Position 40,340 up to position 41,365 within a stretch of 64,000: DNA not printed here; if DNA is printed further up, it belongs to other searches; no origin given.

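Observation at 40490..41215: KaiC-like ATPase with the P-loop glycine replaced by methionine (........): likely pseudo-ATPase or altered nucleotide handling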

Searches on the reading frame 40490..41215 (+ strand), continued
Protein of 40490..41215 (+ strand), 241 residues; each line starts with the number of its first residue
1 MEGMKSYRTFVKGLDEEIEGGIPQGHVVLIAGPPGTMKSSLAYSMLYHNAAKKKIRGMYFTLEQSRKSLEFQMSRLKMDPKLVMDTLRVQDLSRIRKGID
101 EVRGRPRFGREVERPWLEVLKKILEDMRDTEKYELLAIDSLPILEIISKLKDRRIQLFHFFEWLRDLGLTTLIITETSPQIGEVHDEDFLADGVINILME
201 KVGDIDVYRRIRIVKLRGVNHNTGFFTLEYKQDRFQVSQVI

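Call 6: find_homologous_proteins(query=window:40490-41215:+, max_evalue=0.00001)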
Query window:40490-41215:+ (241 aa): 1401 proteins with E <= 0.00001 among 1749 candidates; the best 120 are listed.
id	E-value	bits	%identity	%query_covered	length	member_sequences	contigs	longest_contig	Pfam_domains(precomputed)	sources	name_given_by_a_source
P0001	4.0e-149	512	95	100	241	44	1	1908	PF06745.20,PF03796.22,PF23442.2,PF13481.13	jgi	-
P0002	2.7e-143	493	92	100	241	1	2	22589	PF06745.20,PF03796.22,PF23442.2,PF13481.13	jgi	jgi:KaiC/GvpD/RAD55 family RecA-like ATPase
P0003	1.3e-141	488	91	100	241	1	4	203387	PF06745.20,PF03796.22,PF23442.2,PF13481.13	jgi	jgi:KaiC/GvpD/RAD55 family RecA-like ATPase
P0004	5.2e-141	486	90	100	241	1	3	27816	PF06745.20,PF03796.22,PF23442.2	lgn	-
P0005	5.8e-141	486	92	99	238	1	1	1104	PF06745.20,PF03796.22,PF23442.2,PF13481.13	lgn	-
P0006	7.3e-141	485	90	100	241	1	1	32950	PF06745.20,PF03796.22,PF23442.2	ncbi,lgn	ncbi:MAG: RAD55 family ATPase [Thermoplasmata archaeon]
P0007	8.1e-134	462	86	99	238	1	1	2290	PF06745.20,PF03796.22,PF23442.2,PF13481.13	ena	-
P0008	2.8e-133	461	86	99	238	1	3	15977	PF06745.20,PF03796.22,PF23442.2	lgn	-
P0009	4.9e-133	460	84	99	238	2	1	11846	PF06745.20,PF03796.22,PF23442.2,PF13481.13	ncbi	ncbi:MAG: RAD55 family ATPase [Thermoplasmata archaeon]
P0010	3.6e-124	431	81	99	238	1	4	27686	PF06745.20,PF03796.22,PF23442.2,PF13481.13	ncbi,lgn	ncbi:MAG: RAD55 family ATPase [Thermoplasmata archaeon]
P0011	4.6e-123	427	80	99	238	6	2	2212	PF06745.20,PF03796.22,PF23442.2,PF13481.13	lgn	-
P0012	3.7e-107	375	69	99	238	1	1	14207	PF06745.20,PF13481.13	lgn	-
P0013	1.3e-96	341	61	99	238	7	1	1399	PF06745.20,PF23442.2,PF13481.13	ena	-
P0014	1.8e-96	340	61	99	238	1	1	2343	PF06745.20,PF23442.2,PF13481.13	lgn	-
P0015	1.8e-96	340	61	99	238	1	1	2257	PF06745.20,PF23442.2,PF13481.13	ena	-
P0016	2.5e-96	340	61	99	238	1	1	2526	PF06745.20,PF23442.2,PF13481.13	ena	-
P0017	5.1e-96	339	61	98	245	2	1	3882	PF06745.20,PF23442.2,PF13481.13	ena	-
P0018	6.2e-96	338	61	99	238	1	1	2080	PF06745.20,PF23442.2,PF13481.13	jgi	-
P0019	8.5e-96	338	61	99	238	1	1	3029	PF06745.20,PF23442.2,PF13481.13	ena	-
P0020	8.6e-96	338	60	99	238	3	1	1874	PF06745.20,PF23442.2,PF13481.13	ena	-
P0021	1.3e-95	337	61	98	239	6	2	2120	PF06745.20,PF23442.2,PF13481.13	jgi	-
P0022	1.7e-95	337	61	99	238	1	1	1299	PF06745.20,PF23442.2,PF13481.13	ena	-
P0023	2.6e-95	336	62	99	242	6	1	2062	PF06745.20,PF23442.2,PF13481.13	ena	-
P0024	6.0e-95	335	62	99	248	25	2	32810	PF06745.20,PF23442.2,PF13481.13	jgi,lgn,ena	-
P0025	1.4e-94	334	61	99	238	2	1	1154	PF06745.20,PF13481.13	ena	-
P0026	1.4e-94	334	61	99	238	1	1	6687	PF06745.20,PF03796.22,PF23442.2,PF13481.13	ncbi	-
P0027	2.2e-94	333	61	99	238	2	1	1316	PF06745.20,PF23442.2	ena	-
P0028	3.5e-94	333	61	99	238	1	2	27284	PF06745.20,PF03796.22,PF23442.2,PF13481.13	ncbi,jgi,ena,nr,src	ncbi:MAG: hypothetical protein A3K68_06725 [Euryarchaeota archaeon RBG_16_68_13]|nr:MAG: hypothetica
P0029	3.9e-94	332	61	99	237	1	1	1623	PF06745.20,PF23442.2,PF13481.13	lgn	-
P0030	4.6e-94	332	62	99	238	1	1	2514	PF06745.20,PF13481.13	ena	-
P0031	2.3e-93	330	60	99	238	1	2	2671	PF06745.20,PF23442.2,PF13481.13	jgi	jgi:KaiC/GvpD/RAD55 family RecA-like ATPase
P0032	3.2e-93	329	62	99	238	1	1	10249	PF06745.20,PF13481.13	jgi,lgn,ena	-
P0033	6.3e-93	329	61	99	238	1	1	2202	PF06745.20,PF13481.13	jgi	-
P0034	7.8e-93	328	58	99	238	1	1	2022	PF06745.20,PF23442.2,PF13481.13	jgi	-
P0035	9.6e-93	328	58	99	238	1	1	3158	PF06745.20,PF03796.22,PF13481.13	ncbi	-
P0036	1.2e-92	328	61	99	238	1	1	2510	PF06745.20,PF13481.13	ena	-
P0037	1.3e-92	327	58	99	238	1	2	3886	PF06745.20,PF03796.22,PF23442.2,PF13481.13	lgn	-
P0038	1.8e-92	327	60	99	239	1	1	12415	PF06745.20,PF23442.2,PF13481.13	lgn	-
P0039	2.0e-92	327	57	99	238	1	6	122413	PF06745.20,PF23442.2,PF13481.13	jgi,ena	-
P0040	2.8e-92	326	58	99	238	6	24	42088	PF06745.20,PF13481.13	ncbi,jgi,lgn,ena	ncbi:MAG TPA: ATPase domain-containing protein [Thermoplasmata archaeon]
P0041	3.1e-92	326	58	99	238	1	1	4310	PF06745.20,PF23442.2,PF13481.13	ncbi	-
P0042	3.2e-92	326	59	99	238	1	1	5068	PF06745.20,PF23442.2,PF13481.13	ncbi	-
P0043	4.0e-92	326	59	99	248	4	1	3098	PF06745.20,PF23442.2,PF13481.13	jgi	-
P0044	4.2e-92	326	58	99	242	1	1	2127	PF06745.20,PF13481.13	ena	-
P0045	4.6e-92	326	59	99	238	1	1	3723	PF06745.20,PF13481.13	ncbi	-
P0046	1.4e-91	324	58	99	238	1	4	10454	PF06745.20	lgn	-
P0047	2.0e-91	324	58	99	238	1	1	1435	PF06745.20,PF13481.13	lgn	-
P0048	3.4e-91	323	61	99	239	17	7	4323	PF06745.20,PF23442.2,PF13481.13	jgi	-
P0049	9.7e-91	321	59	99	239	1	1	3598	PF06745.20,PF23442.2,PF13481.13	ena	-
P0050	1.3e-90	321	60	98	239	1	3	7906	PF06745.20,PF13481.13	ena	-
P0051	1.3e-90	321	60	98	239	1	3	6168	PF06745.20,PF13481.13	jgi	-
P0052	1.4e-90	321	58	99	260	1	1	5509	PF06745.20,PF13481.13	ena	-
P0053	1.4e-90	321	59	99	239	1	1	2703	PF06745.20,PF23442.2,PF13481.13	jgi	jgi:KaiC/GvpD/RAD55 family RecA-like ATPase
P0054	4.0e-90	319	59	99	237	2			PF06745.20,PF13481.13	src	-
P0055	5.6e-90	319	58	99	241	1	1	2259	PF06745.20,PF13481.13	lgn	-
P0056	6.4e-90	319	58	99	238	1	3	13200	PF06745.20,PF23442.2,PF13481.13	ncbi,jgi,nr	ncbi:MAG TPA: ATPase domain-containing protein [Thermoplasmata archaeon]|jgi:KaiC/GvpD/RAD55 family 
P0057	9.1e-90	318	57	99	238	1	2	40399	PF06745.20,PF23442.2,PF13481.13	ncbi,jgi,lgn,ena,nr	ncbi:MAG: hypothetical protein E6K18_00350 [Methanobacteriota archaeon]|nr:MAG: hypothetical protein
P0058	1.0e-89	318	59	97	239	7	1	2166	PF06745.20,PF23442.2,PF13481.13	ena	-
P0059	1.5e-89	317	58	99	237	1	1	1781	PF06745.20,PF23442.2,PF13481.13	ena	-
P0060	1.5e-89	317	59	97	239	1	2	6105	PF06745.20,PF03796.22,PF23442.2,PF13481.13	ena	-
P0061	1.5e-89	317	59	97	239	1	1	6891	PF06745.20,PF03796.22,PF23442.2,PF13481.13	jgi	-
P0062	1.6e-89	317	60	97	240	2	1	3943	PF06745.20,PF23442.2,PF13481.13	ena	-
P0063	1.9e-89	317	57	98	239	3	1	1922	PF06745.20,PF13481.13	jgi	-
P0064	2.7e-89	317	59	97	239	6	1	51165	PF06745.20,PF03796.22,PF23442.2,PF13481.13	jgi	-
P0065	3.4e-89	316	57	99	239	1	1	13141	PF06745.20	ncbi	-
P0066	4.5e-89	316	59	97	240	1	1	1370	PF06745.20,PF03796.22,PF23442.2,PF13481.13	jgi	jgi:circadian clock protein KaiC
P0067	7.5e-89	315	59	97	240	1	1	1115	PF06745.20,PF23442.2,PF13481.13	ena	-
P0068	7.8e-89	315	59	97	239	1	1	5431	PF06745.20,PF23442.2,PF13481.13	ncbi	-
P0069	8.0e-89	315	59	97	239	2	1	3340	PF06745.20,PF23442.2,PF13481.13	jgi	jgi:circadian clock protein KaiC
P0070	8.5e-89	315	56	99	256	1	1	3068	PF06745.20,PF13481.13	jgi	-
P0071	9.0e-89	315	56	98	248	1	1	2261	PF06745.20,PF03796.22,PF23442.2,PF13481.13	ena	-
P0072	1.1e-88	315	59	97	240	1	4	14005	PF06745.20,PF03796.22,PF23442.2,PF13481.13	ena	-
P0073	1.1e-88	315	59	97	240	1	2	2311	PF06745.20,PF03796.22,PF23442.2,PF13481.13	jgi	-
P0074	1.3e-88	314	56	99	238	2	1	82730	PF06745.20,PF23442.2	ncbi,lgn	-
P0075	1.5e-88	314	59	97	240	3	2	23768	PF06745.20,PF03796.22,PF23442.2,PF13481.13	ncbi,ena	-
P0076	1.5e-88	314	59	97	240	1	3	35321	PF06745.20,PF03796.22,PF23442.2,PF13481.13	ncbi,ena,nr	ncbi:MAG: hypothetical protein E6K17_05900 [Methanobacteriota archaeon]|nr:MAG: hypothetical protein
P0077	1.5e-88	314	59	97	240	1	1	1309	PF06745.20,PF03796.22,PF23442.2,PF13481.13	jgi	-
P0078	1.6e-88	314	59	97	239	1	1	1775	PF06745.20,PF23442.2,PF13481.13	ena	-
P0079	3.0e-88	313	59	97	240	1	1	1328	PF06745.20,PF23442.2,PF13481.13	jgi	-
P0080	3.9e-88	313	59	97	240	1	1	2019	PF06745.20,PF23442.2,PF13481.13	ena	-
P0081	4.3e-88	313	57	99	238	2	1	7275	PF06745.20,PF13481.13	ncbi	-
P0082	1.1e-87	311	56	99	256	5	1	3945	PF06745.20,PF13481.13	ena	-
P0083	1.1e-87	311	57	98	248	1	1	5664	PF06745.20,PF23442.2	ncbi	-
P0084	4.3e-87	309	58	97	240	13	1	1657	PF06745.20,PF23442.2,PF13481.13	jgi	-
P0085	2.4e-86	307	56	99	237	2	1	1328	PF06745.20,PF23442.2,PF13481.13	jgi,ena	-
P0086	3.5e-86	306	59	99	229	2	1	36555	PF06745.20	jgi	-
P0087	6.6e-85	302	59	99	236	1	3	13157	PF06745.20,PF03796.22,PF13481.13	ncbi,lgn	ncbi:MAG: RAD55 family ATPase [Thermoplasmata archaeon]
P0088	3.2e-84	300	57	99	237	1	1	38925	PF06745.20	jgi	jgi:KaiC/GvpD/RAD55 family RecA-like ATPase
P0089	7.8e-84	299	57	99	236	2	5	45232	PF06745.20,PF03796.22,PF13481.13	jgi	jgi:circadian clock protein KaiC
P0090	1.2e-83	298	58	99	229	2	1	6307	PF06745.20,PF23442.2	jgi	-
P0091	1.3e-83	298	59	99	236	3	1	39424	PF06745.20,PF03796.22,PF13481.13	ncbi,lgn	-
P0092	1.9e-82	294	57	99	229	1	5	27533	PF06745.20,PF23442.2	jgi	jgi:KaiC/GvpD/RAD55 family RecA-like ATPase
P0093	3.2e-82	293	57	99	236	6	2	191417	PF06745.20,PF03796.22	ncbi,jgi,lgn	-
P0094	7.8e-82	292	56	97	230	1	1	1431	PF06745.20,PF23442.2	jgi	jgi:KaiC/GvpD/RAD55 family RecA-like ATPase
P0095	1.6e-81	291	56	99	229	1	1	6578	PF06745.20,PF23442.2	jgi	jgi:KaiC/GvpD/RAD55 family RecA-like ATPase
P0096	2.7e-81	290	56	99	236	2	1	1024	PF06745.20,PF03796.22,PF13481.13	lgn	-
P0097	2.9e-81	290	56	99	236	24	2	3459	PF06745.20,PF03796.22,PF13481.13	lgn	-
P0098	4.6e-81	290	56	99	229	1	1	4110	PF06745.20,PF23442.2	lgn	-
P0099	4.9e-81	290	56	99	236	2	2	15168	PF06745.20,PF03796.22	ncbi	-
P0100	6.6e-81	289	55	96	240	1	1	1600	PF06745.20,PF23442.2,PF13481.13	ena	-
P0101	2.3e-80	287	55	99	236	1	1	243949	PF06745.20,PF03796.22,PF13481.13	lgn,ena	-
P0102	3.3e-80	287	56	99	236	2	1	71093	PF06745.20,PF03796.22,PF13481.13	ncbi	-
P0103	8.9e-80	285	55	99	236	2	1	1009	PF06745.20,PF03796.22,PF13481.13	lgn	-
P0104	1.4e-79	285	56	99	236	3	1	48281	PF06745.20,PF03796.22,PF13481.13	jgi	jgi:KaiC/GvpD/RAD55 family RecA-like ATPase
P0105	1.9e-79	284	56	98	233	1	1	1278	PF06745.20,PF13481.13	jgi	-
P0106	8.4e-78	279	53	99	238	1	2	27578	PF06745.20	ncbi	-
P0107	7.0e-76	273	53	99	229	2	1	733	PF06745.20,PF23442.2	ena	-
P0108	7.9e-76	273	53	98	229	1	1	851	PF06745.20,PF03796.22,PF23442.2,PF13481.13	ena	-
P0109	8.0e-76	273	54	98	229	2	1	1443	PF06745.20,PF23442.2,PF13481.13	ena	-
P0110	9.1e-76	272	54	98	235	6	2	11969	PF06745.20,PF13481.13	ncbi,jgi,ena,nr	ncbi:MAG TPA: ATPase domain-containing protein [Thermoplasmata archaeon]|nr:ATPase domain-containing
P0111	1.4e-74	268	53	98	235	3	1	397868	PF06745.20,PF13481.13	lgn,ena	-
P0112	2.1e-74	268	51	98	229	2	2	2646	PF06745.20,PF23442.2,PF13481.13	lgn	-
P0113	7.4e-74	266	52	98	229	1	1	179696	PF06745.20,PF23442.2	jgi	jgi:KaiC/GvpD/RAD55 family RecA-like ATPase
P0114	1.4e-73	265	51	98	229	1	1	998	PF06745.20,PF23442.2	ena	-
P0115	1.9e-73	265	51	98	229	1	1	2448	PF06745.20,PF23442.2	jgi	jgi:KaiC/GvpD/RAD55 family RecA-like ATPase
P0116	2.9e-73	264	53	98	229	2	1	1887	PF06745.20,PF23442.2,PF13481.13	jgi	jgi:KaiC/GvpD/RAD55 family RecA-like ATPase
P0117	3.0e-73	264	52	98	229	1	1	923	PF06745.20,PF23442.2,PF13481.13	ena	-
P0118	4.0e-73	264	51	98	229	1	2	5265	PF06745.20,PF23442.2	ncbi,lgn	-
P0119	4.3e-73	264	51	98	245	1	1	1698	PF06745.20,PF23442.2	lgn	-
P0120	1.1e-72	262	53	98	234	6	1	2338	PF06745.20,PF07088.17,PF13481.13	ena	-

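Call 16: find_encoding_contigs(protein=P0039, flank=6000, max_places=2)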
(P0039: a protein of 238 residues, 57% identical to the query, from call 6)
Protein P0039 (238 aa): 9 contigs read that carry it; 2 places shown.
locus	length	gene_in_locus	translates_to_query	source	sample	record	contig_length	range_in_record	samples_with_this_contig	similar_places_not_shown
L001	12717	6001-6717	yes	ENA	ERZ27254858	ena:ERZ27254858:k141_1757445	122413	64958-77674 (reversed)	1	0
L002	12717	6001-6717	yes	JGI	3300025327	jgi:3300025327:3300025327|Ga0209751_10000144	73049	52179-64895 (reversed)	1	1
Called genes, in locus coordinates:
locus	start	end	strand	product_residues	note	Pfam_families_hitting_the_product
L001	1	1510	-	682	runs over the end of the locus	PF28492:Beta_helix_4 (weak), PF13229:Beta_helix (faint), PF18884:TSP3_bac (faint)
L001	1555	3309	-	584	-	PF18911:PKD_4 (weak), PF00801:PKD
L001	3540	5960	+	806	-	PF05763:DUF835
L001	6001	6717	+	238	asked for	PF06745:ATPase, PF13481:AAA_25 (weak), PF23442:DUF7125 (faint)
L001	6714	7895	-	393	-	PF01637:ATPase_2 (faint), PF13191:AAA_16 (weak)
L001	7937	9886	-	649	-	PF18911:PKD_4, PF22352:K319L-like_PKD (faint), PF00801:PKD (weak)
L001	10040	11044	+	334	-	PF00850:Hist_deacetyl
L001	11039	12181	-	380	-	PF00571:CBS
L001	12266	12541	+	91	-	PF00708:Acylphosphatase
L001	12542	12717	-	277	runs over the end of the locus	PF01026:TatD_DNase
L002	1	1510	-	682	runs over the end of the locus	PF28492:Beta_helix_4 (weak), PF13229:Beta_helix (faint), PF18884:TSP3_bac (faint)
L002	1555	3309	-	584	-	PF18911:PKD_4 (weak), PF00801:PKD, PF18911:PKD_4 (weak)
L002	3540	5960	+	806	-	PF05763:DUF835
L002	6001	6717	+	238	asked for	PF06745:ATPase, PF13481:AAA_25 (weak), PF23442:DUF7125 (faint)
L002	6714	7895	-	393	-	PF01637:ATPase_2 (faint), PF13191:AAA_16 (weak)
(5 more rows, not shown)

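Call 17: find_encoding_contigs(protein=P0111, flank=6000, max_places=2)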
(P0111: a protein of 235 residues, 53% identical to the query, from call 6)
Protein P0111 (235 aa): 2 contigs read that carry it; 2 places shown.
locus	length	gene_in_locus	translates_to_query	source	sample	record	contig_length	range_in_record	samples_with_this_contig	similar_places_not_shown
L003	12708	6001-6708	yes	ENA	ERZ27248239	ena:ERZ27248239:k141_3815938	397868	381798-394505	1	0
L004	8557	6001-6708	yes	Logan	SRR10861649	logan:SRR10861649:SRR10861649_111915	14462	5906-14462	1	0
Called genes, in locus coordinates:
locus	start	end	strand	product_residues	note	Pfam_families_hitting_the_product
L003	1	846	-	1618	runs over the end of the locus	-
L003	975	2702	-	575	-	PF18911:PKD_4, PF22352:K319L-like_PKD (weak), PF00801:PKD (weak)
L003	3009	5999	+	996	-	PF28492:Beta_helix_4, PF18911:PKD_4, PF00801:PKD, PF05763:DUF835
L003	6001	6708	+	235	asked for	PF06745:ATPase, PF13481:AAA_25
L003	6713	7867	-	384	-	PF13191:AAA_16 (faint)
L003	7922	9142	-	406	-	PF00909:Ammonium_transp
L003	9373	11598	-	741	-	PF13964:Beta-prop_Calicin (weak), PF24681:Kelch_KLHDC2_KLHL20_DRC7 (weak), PF01344:Kelch_1 (weak), PF07646:Kelch_2 (weak), PF13415:Beta-prop_FBX42 (weak), PF00801:PKD, PF18911:PKD_4, PF18911:PKD_4, +11 more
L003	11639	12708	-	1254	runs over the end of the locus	PF24981:Beta-prop_ATRN-LZTR1 (faint)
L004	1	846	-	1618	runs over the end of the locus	-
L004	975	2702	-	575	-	PF18911:PKD_4, PF22352:K319L-like_PKD (weak), PF00801:PKD (weak)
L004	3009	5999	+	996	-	PF28492:Beta_helix_4, PF18911:PKD_4, PF00801:PKD, PF05763:DUF835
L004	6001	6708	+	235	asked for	PF06745:ATPase, PF13481:AAA_25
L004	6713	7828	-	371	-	PF13191:AAA_16 (faint)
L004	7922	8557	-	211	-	?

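Call 19: find_encoding_contigs(protein=P0113, flank=6000, max_places=1)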
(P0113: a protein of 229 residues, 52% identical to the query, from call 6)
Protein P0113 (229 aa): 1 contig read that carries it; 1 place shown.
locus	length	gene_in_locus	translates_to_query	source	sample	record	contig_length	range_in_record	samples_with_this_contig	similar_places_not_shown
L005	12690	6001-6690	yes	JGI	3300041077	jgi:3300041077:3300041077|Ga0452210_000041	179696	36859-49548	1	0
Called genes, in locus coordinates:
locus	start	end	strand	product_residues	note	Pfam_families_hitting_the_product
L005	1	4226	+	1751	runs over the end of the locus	PF07705:CARDB, PF12773:DZR (faint), PF13248:Zn_ribbon_3 (faint)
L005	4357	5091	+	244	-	PF05763:DUF835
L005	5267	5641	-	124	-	PF05635:23S_rRNA_IVP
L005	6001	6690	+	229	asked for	PF06745:ATPase, PF23442:DUF7125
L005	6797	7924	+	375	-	PF01116:F_bP_aldolase, PF08013:GatZ_KbaZ-like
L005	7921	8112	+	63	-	-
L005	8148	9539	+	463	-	PF00070:Pyr_redox (weak), PF00890:FAD_binding_2 (weak), PF01134:GIDA (weak), PF01266:DAO (weak), PF07992:Pyr_redox_2, PF12831:FAD_oxidored, PF13450:NAD_binding_8 (weak), PF00037:Fer4 (weak), +3 more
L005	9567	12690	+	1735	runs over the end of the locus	PF07992:Pyr_redox_2, PF12831:FAD_oxidored (weak), PF13450:NAD_binding_8 (weak), PF13187:Fer4_9 (weak), PF14697:Fer4_21, PF02662:FlpD, PF14691:Fer4_20, PF07992:Pyr_redox_2, +19 more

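Call 20: find_encoding_contigs(protein=P0101, flank=6000, max_places=1)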
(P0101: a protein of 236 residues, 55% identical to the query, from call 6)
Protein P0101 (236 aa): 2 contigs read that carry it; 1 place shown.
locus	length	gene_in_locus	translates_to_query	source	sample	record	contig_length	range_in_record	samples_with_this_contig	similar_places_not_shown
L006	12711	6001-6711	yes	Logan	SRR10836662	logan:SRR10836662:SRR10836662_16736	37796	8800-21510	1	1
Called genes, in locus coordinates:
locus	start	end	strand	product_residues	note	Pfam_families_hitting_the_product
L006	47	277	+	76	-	PF00833:Ribosomal_S17e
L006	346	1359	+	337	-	PF00005:ABC_tran, PF13304:AAA_21 (weak), PF13732:DrrA1-3_C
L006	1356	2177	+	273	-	PF01061:ABC2_membrane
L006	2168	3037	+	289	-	PF01061:ABC2_membrane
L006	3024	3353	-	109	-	PF04032:Rpr2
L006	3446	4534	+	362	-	PF01321:Creatinase_N, PF00557:Peptidase_M24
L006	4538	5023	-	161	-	PF04167:DUF402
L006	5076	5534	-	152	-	PF00583:Acetyltransf_1, PF13302:Acetyltransf_3, PF13420:Acetyltransf_4, PF13523:Acetyltransf_8 (weak), PF13508:Acetyltransf_7 (weak)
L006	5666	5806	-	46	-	-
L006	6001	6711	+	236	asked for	PF03796:DnaB_C, PF06745:ATPase, PF13481:AAA_25 (faint)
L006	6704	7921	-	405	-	PF13545:HTH_Crp_2 (weak), PF01637:ATPase_2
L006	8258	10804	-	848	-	PF18911:PKD_4, PF21027:Sde0182_C (faint), PF00801:PKD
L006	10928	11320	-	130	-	-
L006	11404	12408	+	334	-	PF00850:Hist_deacetyl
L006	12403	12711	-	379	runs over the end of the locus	PF00571:CBS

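Call 21: search_protein_representatives(protein=window:40490-41215:+)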
Query: 241 residues. Proteins with E-value up to 0.001 (for the whole library): 3471; up to 1e-10: 985; up to 1e-30: 133. The best 150 are listed.
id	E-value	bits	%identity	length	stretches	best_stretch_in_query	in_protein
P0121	4.4e-63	229.2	61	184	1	5-174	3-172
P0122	2.0e-57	210.7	47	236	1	5-240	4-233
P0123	7.0e-57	208.9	44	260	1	5-238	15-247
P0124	1.3e-53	198.2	44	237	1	8-240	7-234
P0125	2.6e-52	193.9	45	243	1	8-239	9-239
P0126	3.2e-51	190.4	42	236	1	4-240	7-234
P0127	6.6e-51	189.4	45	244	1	6-237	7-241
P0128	8.1e-51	189.1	44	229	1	7-239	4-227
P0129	8.2e-51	189.0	43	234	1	7-241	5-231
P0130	1.3e-50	188.4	43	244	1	6-239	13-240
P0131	2.0e-50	187.8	45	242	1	6-238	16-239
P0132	3.2e-50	187.1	47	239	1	4-240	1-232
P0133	5.9e-50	186.2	45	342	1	7-239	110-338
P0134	6.4e-50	186.1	42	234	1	7-241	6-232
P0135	1.1e-49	185.4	43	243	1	4-241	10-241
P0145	1.7e-47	178.2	44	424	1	7-240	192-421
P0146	2.5e-47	177.6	42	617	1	7-239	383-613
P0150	1.9e-46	174.7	46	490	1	6-239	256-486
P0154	2.3e-45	171.2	43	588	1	8-239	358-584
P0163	1.7e-43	165.1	37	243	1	4-240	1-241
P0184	3.7e-40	154.2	44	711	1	7-241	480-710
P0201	2.2e-37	145.1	39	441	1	7-239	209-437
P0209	1.0e-36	142.9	39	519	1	7-240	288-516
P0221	2.0e-35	138.7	37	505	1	6-238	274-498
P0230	2.0e-34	135.4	35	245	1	5-240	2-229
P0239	3.5e-33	131.4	32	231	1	5-238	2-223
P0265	3.9e-29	118.1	35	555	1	7-239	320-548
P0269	3.9e-28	114.8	35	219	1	3-223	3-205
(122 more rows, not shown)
